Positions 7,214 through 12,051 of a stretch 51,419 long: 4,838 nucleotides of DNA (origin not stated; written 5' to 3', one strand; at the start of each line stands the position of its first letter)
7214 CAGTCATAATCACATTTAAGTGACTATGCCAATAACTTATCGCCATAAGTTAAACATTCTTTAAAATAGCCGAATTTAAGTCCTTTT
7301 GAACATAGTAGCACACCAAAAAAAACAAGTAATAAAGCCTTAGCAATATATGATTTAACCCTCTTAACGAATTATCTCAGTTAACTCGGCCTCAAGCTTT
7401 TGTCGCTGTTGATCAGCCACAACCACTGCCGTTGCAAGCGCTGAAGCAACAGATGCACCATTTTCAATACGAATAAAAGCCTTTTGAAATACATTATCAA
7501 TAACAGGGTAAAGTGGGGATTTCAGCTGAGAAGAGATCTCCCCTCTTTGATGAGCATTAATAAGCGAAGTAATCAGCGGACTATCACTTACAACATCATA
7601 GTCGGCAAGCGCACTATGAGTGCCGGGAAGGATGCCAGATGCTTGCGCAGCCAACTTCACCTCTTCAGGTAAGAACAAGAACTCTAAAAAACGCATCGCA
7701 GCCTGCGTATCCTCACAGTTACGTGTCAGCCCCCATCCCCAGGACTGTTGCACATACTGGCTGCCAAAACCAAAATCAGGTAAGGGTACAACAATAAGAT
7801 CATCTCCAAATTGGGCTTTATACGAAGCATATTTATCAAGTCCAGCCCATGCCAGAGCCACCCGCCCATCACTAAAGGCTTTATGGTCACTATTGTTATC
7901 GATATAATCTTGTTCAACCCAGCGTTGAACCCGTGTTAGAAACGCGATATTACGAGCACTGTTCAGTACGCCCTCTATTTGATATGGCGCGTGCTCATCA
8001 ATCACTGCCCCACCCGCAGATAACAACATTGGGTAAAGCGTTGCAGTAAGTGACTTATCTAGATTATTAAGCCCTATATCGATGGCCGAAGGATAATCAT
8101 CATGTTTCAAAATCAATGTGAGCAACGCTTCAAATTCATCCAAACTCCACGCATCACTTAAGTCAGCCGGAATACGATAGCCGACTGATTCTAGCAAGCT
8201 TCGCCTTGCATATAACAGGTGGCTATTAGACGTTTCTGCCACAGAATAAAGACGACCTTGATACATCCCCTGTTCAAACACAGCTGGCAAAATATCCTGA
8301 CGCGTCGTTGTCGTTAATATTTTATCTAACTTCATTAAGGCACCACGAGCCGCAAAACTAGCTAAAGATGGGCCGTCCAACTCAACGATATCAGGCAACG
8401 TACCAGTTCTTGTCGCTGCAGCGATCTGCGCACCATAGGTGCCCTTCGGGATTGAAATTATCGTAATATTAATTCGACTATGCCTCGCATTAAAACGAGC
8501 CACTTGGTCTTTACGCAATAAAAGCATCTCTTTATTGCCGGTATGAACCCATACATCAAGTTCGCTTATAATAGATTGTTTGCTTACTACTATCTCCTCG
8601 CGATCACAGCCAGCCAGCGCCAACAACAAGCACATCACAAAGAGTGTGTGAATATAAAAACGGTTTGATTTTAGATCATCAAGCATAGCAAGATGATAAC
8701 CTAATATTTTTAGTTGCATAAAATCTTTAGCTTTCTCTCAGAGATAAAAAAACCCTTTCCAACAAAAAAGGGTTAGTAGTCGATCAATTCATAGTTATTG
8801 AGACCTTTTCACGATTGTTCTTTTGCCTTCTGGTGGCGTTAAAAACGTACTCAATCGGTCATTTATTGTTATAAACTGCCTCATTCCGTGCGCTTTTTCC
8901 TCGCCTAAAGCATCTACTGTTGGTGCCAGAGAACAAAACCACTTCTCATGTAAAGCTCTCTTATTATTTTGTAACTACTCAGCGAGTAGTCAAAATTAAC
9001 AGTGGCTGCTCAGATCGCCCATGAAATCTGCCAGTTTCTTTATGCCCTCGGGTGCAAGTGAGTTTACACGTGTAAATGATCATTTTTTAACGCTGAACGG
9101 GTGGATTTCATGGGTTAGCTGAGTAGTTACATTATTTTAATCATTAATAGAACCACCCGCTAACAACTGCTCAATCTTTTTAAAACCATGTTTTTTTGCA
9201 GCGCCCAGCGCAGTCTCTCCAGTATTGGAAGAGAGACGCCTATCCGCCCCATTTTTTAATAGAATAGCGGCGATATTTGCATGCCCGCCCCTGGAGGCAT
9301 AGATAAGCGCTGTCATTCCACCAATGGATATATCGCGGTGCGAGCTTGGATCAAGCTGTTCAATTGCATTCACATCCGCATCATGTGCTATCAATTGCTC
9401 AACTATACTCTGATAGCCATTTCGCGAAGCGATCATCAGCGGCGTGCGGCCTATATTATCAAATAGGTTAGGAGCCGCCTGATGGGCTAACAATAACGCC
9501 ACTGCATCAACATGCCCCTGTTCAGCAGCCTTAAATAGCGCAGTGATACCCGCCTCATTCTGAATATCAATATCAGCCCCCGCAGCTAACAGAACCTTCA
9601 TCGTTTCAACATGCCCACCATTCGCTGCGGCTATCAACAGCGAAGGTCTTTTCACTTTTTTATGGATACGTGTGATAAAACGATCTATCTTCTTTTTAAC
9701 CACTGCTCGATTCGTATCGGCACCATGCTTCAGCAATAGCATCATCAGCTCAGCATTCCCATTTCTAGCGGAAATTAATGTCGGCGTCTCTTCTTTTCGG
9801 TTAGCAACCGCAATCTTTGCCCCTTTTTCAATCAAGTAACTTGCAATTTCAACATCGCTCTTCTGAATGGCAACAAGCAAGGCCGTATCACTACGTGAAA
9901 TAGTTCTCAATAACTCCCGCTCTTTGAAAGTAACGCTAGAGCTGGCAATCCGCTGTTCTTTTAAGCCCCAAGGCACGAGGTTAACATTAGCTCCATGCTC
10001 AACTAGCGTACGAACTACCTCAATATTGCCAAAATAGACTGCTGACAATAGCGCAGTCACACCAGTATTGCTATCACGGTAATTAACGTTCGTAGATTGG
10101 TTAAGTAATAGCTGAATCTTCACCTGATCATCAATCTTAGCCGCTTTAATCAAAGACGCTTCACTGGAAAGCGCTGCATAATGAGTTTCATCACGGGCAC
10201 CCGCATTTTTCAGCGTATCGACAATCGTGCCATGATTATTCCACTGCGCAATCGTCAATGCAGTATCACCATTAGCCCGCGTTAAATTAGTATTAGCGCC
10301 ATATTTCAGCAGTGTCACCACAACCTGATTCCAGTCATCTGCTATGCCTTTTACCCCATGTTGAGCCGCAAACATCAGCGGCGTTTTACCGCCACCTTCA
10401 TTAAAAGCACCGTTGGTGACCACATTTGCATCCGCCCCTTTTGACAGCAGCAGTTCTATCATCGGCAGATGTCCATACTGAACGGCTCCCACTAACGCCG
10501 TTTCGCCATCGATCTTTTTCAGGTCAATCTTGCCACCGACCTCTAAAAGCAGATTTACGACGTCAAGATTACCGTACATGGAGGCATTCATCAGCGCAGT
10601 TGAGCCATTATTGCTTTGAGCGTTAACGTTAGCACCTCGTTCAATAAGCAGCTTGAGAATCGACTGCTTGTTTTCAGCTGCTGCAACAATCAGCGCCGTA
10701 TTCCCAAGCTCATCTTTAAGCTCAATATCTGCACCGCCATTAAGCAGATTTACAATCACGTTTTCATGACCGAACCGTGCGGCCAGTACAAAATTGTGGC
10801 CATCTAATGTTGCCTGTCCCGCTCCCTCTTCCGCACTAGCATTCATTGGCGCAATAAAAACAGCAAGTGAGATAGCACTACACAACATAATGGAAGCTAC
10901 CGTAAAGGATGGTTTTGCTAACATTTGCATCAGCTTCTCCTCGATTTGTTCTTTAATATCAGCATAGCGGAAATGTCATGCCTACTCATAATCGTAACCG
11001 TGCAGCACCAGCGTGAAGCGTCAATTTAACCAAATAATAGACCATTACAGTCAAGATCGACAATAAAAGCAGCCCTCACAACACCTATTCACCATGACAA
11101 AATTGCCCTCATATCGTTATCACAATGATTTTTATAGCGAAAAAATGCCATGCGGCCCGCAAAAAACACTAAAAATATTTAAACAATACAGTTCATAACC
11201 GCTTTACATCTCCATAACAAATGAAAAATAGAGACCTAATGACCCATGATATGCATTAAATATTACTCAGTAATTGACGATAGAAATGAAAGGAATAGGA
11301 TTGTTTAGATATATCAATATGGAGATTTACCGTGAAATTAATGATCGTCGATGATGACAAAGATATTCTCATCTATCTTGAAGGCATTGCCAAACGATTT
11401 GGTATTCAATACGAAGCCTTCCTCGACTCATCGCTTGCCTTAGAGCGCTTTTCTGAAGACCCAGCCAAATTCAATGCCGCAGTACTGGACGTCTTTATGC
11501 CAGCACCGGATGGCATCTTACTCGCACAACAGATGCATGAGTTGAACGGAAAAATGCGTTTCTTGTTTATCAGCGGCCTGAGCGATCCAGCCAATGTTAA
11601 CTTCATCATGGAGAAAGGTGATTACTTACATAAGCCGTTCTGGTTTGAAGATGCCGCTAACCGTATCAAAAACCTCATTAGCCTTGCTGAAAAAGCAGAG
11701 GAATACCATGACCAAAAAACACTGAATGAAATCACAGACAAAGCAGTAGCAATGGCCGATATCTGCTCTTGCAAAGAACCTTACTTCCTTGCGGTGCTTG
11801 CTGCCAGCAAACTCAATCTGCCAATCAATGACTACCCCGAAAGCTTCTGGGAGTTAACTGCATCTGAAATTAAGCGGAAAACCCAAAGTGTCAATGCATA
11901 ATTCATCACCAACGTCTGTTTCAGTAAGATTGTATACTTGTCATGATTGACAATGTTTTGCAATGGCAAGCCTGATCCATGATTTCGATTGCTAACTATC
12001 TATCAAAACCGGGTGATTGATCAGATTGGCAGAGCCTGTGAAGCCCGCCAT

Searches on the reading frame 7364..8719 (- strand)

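Call 90: search_protein_families(library=pfam, proteins=[window:7364-8719:-], max_evalue=0.00001)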
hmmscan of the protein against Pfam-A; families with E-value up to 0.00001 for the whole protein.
window:7364-8719:- (451 aa): 2 families
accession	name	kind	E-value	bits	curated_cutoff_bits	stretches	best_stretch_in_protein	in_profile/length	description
PF13416.11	SBP_bac_8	-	8.4e-27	95.1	27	1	73-379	3-274/279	Bacterial extracellular solute-binding protein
PF01547.30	SBP_bac_1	-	1.1e-19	72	26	1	71-353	13-305/307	Bacterial extracellular solute-binding protein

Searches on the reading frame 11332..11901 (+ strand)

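Call 94: search_protein_families(library=pfam, proteins=[window:11332-11901:+], max_evalue=0.1)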
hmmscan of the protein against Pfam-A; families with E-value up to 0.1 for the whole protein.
window:11332-11901:+ (189 aa): 1 family
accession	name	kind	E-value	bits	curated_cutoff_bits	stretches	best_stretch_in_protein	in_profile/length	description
PF00072.30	Response_reg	-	2.8e-11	44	30.2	1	4-112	2-110/111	Response regulator receiver domain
